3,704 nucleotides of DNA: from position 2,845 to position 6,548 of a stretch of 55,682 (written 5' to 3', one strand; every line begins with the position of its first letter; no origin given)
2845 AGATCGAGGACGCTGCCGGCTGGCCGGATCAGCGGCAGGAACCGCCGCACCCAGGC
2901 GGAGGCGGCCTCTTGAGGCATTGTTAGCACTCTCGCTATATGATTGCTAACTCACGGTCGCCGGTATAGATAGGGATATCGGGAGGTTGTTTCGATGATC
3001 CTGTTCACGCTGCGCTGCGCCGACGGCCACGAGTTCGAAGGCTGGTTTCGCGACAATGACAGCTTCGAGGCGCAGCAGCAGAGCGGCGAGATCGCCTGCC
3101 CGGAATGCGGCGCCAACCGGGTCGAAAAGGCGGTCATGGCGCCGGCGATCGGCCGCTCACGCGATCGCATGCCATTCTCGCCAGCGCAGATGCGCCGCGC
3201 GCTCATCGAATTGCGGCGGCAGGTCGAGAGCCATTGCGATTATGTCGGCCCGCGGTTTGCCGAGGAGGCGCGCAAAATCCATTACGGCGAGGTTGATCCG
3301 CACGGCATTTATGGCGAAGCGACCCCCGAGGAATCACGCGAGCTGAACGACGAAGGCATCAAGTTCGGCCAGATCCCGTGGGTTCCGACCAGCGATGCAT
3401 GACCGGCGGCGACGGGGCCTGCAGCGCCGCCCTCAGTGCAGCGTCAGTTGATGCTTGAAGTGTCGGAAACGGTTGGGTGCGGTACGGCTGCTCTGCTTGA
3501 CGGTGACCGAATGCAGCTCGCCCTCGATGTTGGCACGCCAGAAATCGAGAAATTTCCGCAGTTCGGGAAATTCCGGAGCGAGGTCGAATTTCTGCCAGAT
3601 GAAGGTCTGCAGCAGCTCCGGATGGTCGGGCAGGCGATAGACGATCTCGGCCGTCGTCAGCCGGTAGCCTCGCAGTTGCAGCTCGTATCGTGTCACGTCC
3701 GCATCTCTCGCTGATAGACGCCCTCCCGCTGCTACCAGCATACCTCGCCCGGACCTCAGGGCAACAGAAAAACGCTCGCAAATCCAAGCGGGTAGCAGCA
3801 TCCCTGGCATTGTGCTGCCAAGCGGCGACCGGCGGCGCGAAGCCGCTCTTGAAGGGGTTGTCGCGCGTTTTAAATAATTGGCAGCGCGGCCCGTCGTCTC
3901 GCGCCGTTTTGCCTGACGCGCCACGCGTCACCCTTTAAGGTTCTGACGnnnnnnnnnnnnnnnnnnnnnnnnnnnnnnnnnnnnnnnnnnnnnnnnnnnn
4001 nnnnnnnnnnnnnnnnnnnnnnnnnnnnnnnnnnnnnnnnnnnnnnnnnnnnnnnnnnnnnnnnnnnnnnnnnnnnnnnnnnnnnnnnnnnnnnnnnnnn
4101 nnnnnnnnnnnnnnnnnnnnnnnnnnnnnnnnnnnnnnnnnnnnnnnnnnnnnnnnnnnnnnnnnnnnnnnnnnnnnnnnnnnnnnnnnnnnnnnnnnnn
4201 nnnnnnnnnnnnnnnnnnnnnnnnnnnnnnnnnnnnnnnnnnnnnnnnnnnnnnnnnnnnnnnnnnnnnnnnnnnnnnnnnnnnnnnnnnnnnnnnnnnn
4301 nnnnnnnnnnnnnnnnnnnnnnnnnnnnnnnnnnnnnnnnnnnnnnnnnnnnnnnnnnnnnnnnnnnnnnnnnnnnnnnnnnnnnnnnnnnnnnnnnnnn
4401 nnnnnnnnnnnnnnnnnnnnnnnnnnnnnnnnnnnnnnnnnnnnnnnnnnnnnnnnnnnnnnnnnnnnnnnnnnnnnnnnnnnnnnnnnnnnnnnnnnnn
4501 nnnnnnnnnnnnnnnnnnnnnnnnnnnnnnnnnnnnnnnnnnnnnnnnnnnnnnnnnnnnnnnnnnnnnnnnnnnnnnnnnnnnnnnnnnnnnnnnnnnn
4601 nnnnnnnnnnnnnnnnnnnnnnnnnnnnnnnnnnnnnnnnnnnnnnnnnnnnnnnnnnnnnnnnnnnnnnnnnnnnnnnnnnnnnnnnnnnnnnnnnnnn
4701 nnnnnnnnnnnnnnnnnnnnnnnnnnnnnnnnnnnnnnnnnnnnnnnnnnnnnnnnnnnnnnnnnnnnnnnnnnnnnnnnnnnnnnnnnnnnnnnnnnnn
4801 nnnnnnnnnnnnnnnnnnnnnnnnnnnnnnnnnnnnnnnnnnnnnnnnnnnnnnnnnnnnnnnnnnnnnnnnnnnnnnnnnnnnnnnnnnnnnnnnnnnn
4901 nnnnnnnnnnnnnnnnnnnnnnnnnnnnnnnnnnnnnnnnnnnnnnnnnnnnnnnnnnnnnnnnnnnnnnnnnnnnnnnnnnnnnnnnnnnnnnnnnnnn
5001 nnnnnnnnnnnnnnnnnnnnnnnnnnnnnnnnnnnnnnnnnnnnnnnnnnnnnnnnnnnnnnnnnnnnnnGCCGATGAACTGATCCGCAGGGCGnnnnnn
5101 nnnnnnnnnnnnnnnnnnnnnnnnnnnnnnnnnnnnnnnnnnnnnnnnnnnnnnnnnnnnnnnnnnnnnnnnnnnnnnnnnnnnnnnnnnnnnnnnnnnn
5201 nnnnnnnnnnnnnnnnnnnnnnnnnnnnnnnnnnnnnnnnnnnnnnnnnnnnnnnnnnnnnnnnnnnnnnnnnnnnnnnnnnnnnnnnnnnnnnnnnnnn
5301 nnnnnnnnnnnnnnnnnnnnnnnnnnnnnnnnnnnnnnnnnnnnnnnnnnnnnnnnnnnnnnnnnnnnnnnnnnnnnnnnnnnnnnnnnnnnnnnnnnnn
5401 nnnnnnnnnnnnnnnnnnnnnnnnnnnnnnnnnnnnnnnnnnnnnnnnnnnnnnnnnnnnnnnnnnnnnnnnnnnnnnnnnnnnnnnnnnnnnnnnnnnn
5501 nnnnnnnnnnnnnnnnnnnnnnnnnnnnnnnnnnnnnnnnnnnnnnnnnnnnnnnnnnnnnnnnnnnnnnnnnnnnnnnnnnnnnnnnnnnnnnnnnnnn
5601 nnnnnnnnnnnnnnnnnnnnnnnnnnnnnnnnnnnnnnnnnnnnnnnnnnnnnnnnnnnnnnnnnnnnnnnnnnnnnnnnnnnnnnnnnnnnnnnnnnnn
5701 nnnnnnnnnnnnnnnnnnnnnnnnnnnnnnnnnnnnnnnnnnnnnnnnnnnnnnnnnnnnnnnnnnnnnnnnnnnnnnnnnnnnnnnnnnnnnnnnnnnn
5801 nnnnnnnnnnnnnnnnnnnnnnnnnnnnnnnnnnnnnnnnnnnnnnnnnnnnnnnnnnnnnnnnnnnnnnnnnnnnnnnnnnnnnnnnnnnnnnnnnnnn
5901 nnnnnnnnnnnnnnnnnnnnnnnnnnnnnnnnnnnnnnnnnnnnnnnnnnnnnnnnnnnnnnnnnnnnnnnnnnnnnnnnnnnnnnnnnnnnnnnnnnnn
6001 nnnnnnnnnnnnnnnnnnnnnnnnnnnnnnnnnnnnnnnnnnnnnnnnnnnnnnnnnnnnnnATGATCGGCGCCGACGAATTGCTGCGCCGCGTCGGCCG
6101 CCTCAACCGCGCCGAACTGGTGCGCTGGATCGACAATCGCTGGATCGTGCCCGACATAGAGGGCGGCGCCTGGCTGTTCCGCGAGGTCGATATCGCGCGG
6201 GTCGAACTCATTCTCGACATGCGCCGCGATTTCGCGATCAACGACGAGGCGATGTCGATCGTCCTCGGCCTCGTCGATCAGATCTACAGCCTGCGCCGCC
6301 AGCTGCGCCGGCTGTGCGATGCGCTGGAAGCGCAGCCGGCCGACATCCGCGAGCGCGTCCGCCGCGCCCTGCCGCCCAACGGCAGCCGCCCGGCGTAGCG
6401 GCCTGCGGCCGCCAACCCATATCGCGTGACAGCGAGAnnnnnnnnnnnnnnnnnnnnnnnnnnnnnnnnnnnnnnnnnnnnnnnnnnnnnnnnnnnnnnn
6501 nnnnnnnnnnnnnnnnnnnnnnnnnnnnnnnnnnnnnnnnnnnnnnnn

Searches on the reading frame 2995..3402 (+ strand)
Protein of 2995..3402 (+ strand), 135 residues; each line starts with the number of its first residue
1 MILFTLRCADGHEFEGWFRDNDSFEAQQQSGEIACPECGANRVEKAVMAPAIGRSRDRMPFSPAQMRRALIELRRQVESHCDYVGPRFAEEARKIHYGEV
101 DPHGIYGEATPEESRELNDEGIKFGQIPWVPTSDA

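Call 60: search_protein_families(library=pfam, proteins=[window:2995-3402:+], max_evalue=0.01)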
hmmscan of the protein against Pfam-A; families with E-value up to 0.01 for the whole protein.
window:2995-3402:+ (135 aa): 2 families
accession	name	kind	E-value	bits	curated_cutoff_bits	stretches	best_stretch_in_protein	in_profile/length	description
PF06676.16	DUF1178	-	6.1e-48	163.4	31.6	1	1-131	1-146/147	Protein of unknown function (DUF1178)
PF09723.15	Zn_ribbon_8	-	0.00011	22.6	34.4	1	3-46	3-40/41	Zinc ribbon domain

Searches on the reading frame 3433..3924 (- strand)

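Call 60: search_protein_families(library=pfam, proteins=[window:3433-3924:-], max_evalue=0.01)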
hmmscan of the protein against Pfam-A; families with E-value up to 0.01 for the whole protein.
window:3433-3924:- (163 aa): 1 family
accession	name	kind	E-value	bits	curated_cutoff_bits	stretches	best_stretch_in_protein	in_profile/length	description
PF06233.17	Usg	-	6e-35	119.7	27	1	83-161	1-79/80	Usg-like family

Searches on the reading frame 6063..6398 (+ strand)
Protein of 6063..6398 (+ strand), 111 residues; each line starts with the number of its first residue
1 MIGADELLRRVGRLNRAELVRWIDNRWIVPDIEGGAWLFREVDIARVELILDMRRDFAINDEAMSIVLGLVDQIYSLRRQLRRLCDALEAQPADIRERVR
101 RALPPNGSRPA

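Call 60: search_protein_families(library=pfam, proteins=[window:6063-6398:+], max_evalue=0.01)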
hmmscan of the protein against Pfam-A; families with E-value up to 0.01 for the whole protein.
window:6063-6398:+ (111 aa): 1 family
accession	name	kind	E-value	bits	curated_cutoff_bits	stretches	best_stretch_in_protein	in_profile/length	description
PF13591.12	MerR_2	-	5.3e-11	42.6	29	1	14-84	12-82/84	MerR HTH family regulatory protein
